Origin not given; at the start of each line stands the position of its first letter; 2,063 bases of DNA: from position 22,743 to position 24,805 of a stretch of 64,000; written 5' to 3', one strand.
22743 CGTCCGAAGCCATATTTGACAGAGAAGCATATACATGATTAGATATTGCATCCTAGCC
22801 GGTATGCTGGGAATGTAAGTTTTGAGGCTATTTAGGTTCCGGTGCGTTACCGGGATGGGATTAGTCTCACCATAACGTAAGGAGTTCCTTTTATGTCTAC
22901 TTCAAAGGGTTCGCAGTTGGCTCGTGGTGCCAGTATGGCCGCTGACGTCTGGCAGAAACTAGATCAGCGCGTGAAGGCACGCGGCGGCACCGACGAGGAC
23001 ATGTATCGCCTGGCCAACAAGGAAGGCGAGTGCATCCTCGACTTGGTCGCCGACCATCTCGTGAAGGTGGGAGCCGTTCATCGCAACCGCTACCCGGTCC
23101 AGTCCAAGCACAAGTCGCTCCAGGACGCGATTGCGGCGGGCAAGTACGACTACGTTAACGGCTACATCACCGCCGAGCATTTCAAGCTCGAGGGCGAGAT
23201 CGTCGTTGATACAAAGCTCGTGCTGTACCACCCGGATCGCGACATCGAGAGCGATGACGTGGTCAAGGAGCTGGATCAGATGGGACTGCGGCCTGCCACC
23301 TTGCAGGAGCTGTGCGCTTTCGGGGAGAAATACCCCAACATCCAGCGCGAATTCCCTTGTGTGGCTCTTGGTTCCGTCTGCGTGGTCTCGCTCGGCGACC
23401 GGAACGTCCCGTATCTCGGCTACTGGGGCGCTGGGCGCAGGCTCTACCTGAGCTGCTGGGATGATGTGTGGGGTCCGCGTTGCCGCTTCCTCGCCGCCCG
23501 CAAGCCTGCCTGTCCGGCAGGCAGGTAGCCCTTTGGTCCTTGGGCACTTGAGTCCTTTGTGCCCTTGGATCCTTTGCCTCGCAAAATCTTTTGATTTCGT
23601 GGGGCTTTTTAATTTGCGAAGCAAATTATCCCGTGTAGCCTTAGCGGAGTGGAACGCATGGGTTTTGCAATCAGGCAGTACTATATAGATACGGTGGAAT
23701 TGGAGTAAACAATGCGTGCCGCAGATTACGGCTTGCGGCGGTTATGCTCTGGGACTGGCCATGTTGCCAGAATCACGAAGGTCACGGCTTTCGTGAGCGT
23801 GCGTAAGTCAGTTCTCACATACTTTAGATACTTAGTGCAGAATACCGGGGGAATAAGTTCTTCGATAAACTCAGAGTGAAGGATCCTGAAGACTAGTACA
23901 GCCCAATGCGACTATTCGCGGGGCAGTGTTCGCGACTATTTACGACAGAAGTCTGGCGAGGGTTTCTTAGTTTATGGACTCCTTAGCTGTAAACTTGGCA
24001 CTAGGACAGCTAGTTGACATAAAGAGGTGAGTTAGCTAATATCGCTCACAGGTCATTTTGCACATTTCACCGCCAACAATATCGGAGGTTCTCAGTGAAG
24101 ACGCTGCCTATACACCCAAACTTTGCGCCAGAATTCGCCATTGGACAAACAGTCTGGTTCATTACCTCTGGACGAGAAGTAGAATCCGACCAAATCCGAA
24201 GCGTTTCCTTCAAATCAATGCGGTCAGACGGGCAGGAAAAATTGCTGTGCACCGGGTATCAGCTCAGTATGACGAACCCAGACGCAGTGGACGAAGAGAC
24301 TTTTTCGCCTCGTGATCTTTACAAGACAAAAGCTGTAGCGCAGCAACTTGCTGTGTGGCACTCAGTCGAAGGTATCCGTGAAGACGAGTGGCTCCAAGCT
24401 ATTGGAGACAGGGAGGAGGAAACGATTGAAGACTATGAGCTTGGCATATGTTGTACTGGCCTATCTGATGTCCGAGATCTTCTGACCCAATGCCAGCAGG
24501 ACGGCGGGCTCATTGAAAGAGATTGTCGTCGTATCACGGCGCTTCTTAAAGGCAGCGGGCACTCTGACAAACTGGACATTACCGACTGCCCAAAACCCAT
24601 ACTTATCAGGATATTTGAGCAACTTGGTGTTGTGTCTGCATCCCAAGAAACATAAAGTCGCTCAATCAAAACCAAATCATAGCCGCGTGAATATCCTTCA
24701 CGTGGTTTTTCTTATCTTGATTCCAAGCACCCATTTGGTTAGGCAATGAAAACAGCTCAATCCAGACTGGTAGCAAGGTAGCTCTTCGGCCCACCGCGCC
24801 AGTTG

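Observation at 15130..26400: Accessory island encoding three consecutive ATP-dependent amide-activating purine-type enzymes (PurN-like, large PurL, PurM-like) together with the orphan YcaO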

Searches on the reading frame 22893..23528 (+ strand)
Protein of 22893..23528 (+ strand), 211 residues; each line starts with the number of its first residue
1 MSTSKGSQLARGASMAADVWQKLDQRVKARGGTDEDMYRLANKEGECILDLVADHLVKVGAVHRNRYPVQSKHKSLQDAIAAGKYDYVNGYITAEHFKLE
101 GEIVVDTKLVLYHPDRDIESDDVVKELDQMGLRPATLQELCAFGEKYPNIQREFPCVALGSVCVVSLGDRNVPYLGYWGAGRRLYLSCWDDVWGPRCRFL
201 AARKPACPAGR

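Call 4: search_protein_families(library=pfam, proteins=[window:22893-23528:+])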
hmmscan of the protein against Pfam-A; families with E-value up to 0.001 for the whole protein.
window:22893-23528:+ (211 aa): 0 families

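Call 6: search_protein_families(library=ncbifam, proteins=[window:22893-23528:+], max_evalue=0.01)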
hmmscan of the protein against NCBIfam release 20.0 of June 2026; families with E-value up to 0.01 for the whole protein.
window:22893-23528:+ (211 aa): 0 families

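Call 70: search_protein_families(library=pfam, proteins=[window:22893-23528:+], max_evalue=1)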
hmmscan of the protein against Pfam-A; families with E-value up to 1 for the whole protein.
window:22893-23528:+ (211 aa): 0 families

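Call 71: search_protein_families(library=phrogs, proteins=[window:22893-23528:+], max_evalue=0.01)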
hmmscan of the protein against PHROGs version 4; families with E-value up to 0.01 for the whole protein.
window:22893-23528:+ (211 aa): 0 families

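Call 90: search_dna_similar(query=window:22893-23528:+, collection=phages, mode=protein, max_evalue=0.001, max_rows=10)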
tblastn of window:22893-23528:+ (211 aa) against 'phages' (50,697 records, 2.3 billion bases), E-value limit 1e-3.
No match.

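Call 91: search_dna_similar(query=window:22893-23528:+, collection=plasmids, mode=protein, max_evalue=0.001, max_rows=10)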
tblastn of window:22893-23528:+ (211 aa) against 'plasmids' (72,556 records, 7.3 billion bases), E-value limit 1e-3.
No match.

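Call 92: find_related_loci(query=window:22893-23528:+, collection=viral_contigs, flank=5000)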
Query window:22893-23528:+ (211 aa) in viral_contigs; peptide patterns used: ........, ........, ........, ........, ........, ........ (x = any residue, [..] = any of these).
9 stretches matched a pattern, but none encodes a relative of the query by tblastn (E <= 1e-3).

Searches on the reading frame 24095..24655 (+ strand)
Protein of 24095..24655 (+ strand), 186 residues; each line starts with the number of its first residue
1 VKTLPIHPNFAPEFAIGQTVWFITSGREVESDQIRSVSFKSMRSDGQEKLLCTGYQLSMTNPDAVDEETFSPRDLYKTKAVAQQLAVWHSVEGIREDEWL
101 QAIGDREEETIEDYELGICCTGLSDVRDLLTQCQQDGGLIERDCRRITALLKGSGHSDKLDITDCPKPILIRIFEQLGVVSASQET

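Call 4: search_protein_families(library=pfam, proteins=[window:24095-24655:+])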
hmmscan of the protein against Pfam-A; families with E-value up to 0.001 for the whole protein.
window:24095-24655:+ (186 aa): 0 families

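Call 6: search_protein_families(library=ncbifam, proteins=[window:24095-24655:+], max_evalue=0.01)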
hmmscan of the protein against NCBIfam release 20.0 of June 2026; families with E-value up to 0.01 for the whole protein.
window:24095-24655:+ (186 aa): 0 families

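Call 70: search_protein_families(library=pfam, proteins=[window:24095-24655:+], max_evalue=1)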
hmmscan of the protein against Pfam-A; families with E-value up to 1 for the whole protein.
window:24095-24655:+ (186 aa): 1 family
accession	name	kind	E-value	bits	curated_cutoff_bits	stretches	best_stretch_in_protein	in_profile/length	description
PF07029.16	CryBP1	-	0.019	15.4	25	1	94-167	84-162/180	CryBP1 protein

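Call 71: search_protein_families(library=phrogs, proteins=[window:24095-24655:+], max_evalue=0.01)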
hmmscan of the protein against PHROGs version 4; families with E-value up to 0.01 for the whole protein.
window:24095-24655:+ (186 aa): 0 families

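Call 93: find_related_loci(query=window:24095-24655:+, collection=viral_contigs, flank=5000)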
Query window:24095-24655:+ (186 aa) in viral_contigs; peptide patterns used: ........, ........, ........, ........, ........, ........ (x = any residue, [..] = any of these).
21 stretches matched a pattern, but none encodes a relative of the query by tblastn (E <= 1e-3).
